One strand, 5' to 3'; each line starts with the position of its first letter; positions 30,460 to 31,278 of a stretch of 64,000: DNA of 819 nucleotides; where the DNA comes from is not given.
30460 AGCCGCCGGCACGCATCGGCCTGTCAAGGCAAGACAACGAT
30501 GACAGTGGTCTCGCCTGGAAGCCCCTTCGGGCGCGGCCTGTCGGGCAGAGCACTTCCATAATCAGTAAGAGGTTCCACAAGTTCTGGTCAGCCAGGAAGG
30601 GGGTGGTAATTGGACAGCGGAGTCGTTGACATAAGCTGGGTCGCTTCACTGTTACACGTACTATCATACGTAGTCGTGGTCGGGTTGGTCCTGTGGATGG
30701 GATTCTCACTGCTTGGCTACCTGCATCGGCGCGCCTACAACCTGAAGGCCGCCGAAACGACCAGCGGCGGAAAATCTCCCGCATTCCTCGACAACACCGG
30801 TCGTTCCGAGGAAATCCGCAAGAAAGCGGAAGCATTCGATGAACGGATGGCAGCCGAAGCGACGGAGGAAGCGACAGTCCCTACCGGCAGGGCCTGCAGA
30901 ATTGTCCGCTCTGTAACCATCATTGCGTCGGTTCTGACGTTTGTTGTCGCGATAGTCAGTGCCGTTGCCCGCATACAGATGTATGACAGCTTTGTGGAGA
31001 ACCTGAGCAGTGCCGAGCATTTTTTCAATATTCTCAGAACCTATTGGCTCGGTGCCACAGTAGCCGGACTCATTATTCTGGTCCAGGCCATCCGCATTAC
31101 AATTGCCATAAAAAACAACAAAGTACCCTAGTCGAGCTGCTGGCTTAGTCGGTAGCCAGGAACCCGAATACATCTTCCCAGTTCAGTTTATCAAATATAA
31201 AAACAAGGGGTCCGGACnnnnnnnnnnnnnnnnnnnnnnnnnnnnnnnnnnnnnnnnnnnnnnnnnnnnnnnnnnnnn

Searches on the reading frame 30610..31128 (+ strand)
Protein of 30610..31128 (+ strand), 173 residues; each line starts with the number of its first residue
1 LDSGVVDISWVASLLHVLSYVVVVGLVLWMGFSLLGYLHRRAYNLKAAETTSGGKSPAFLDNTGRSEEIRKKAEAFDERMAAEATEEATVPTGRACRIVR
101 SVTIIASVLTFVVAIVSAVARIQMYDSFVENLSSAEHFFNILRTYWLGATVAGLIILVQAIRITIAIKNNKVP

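Call 15: search_protein_families(library=pfam, proteins=[window:30610-31128:+], max_evalue=0.01)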
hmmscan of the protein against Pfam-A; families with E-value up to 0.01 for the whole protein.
window:30610-31128:+ (173 aa): 1 family
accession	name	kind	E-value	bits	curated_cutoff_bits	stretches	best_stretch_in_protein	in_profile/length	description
PF06195.18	DUF996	-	0.0099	16.5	31.3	0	95-166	71-136/138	Protein of unknown function (DUF996)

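Call 16: search_protein_families(library=padloc, proteins=[window:30610-31128:+], max_evalue=0.01)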
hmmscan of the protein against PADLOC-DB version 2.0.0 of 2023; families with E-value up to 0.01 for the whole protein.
window:30610-31128:+ (173 aa): 0 families

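Call 45: search_protein_families(library=ncbifam, proteins=[window:30610-31128:+], max_evalue=1)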
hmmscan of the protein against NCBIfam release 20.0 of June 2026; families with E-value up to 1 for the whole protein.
window:30610-31128:+ (173 aa): 1 family
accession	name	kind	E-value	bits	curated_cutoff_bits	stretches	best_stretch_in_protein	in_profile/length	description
NF033094.0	HK_VanS_O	exception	0.019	14.2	720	1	9-87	44-121/345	vancomycin resistance histidine kinase VanS-O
